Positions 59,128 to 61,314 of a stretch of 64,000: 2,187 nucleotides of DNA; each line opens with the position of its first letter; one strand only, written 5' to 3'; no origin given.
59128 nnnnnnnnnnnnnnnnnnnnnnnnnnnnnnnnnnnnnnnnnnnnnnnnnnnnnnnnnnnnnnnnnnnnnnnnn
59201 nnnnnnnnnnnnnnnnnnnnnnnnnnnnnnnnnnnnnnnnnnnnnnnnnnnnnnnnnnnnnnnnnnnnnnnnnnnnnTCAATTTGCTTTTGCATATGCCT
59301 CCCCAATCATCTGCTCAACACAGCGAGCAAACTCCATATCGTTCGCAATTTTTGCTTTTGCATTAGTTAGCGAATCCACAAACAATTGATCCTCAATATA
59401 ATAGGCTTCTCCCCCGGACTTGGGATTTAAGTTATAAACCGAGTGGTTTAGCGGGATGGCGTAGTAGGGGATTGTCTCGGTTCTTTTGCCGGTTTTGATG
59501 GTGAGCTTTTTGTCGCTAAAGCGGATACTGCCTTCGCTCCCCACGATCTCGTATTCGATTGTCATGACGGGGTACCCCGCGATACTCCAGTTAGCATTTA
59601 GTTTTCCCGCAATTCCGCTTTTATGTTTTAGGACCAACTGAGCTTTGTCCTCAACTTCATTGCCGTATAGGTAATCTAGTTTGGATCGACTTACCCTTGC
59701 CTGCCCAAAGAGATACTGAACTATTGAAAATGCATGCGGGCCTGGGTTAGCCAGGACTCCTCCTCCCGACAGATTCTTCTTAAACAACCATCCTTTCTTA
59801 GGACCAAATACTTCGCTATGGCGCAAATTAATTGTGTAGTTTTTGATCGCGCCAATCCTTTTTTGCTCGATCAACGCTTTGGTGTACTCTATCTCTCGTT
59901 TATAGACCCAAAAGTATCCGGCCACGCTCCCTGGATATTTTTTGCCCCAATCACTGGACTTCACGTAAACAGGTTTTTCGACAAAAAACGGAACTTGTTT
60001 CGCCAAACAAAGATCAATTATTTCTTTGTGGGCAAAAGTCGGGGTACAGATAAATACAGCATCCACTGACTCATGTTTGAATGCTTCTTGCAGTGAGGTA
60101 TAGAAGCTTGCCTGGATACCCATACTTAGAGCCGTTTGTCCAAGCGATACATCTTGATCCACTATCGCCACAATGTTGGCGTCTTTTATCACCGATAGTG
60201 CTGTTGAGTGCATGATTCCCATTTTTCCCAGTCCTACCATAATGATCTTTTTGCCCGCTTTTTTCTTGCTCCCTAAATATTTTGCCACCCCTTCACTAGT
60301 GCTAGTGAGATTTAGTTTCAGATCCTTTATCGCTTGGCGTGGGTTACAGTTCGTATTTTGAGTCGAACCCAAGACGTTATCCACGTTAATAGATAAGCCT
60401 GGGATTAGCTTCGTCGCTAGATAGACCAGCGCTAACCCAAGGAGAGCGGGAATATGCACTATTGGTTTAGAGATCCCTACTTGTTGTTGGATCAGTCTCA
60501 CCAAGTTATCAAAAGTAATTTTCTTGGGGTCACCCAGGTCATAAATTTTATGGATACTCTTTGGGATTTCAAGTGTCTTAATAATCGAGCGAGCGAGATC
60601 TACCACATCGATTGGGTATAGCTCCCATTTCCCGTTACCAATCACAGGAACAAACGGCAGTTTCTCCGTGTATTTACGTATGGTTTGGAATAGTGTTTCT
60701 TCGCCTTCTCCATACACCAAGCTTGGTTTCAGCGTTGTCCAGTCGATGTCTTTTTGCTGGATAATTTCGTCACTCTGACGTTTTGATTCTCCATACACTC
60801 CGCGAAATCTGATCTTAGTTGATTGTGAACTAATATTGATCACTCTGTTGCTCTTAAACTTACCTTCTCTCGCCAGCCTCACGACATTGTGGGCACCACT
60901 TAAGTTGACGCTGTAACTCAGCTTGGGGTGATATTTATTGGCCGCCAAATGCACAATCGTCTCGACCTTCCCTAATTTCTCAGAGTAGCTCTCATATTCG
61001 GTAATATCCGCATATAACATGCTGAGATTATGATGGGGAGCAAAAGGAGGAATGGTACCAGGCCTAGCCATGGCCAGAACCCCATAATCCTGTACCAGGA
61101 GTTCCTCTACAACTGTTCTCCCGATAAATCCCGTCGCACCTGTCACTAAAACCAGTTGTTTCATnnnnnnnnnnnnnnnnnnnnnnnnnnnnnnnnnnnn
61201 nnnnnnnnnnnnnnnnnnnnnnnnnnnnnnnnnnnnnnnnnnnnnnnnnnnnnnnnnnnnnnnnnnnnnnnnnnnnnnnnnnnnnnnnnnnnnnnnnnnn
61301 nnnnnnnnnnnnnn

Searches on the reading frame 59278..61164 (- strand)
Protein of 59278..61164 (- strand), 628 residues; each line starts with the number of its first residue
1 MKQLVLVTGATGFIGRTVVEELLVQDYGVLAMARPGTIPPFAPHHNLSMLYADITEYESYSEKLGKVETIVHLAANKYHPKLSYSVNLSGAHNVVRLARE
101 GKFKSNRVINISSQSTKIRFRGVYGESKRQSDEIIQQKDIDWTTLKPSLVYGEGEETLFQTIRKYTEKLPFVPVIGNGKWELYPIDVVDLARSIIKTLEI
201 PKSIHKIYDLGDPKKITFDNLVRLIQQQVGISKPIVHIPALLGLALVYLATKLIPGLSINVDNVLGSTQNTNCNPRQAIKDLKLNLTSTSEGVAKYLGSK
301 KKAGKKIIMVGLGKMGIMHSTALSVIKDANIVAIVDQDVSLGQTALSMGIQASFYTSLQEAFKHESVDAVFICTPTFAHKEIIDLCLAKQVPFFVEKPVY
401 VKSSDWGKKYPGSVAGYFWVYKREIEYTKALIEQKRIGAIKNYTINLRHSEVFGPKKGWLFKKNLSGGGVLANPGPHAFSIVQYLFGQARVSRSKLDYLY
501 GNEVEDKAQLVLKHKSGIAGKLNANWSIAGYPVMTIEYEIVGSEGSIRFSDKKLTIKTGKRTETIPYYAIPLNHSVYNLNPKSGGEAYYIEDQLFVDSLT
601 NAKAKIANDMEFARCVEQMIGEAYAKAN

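Call 40: search_protein_families(library=pfam, proteins=[window:59278-61164:-], max_evalue=0.001)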
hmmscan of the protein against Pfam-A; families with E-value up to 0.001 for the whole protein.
window:59278-61164:- (628 aa): 11 families
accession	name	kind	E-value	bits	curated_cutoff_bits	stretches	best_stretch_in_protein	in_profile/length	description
PF01370.27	Epimerase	-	9.1e-21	74.8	20.9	1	5-211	1-240/240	NAD dependent epimerase/dehydratase family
PF22725.1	GFO_IDH_MocA_C3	-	4.1e-19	69.2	27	1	428-548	4-124/124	GFO/IDH/MocA C-terminal domain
PF01408.29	GFO_IDH_MocA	-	1.6e-16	61.5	24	1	306-404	2-100/120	Oxidoreductase family, NAD-binding Rossmann fold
PF02894.22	GFO_IDH_MocA_C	-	7.5e-15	55.8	22.9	1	429-554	1-129/218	Oxidoreductase family, C-terminal alpha/beta domain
PF13460.12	NAD_binding_10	-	9.3e-12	45.6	27.2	1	9-163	1-158/184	NAD(P)H-binding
PF01073.25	3Beta_HSD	-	8.9e-10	38.5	22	1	6-178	1-209/280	3-beta hydroxysteroid dehydrogenase/isomerase family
PF16363.11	GDP_Man_Dehyd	-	1.5e-08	34.9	27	1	6-128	1-137/332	GDP-mannose 4,6 dehydratase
PF04321.23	RmlD_sub_bind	-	1.5e-08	34.5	27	1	5-214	3-216/287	RmlD substrate binding domain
PF07993.18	NAD_binding_4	-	3e-08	33.6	20.1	0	7-27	1-21/258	Male sterility protein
PF02719.21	Polysacc_synt_2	-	1.2e-07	31.7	20.2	1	5-139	1-153/293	Polysaccharide biosynthesis protein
PF05368.20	NmrA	-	4.2e-05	23.7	27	0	1-69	1-72/298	NmrA-like family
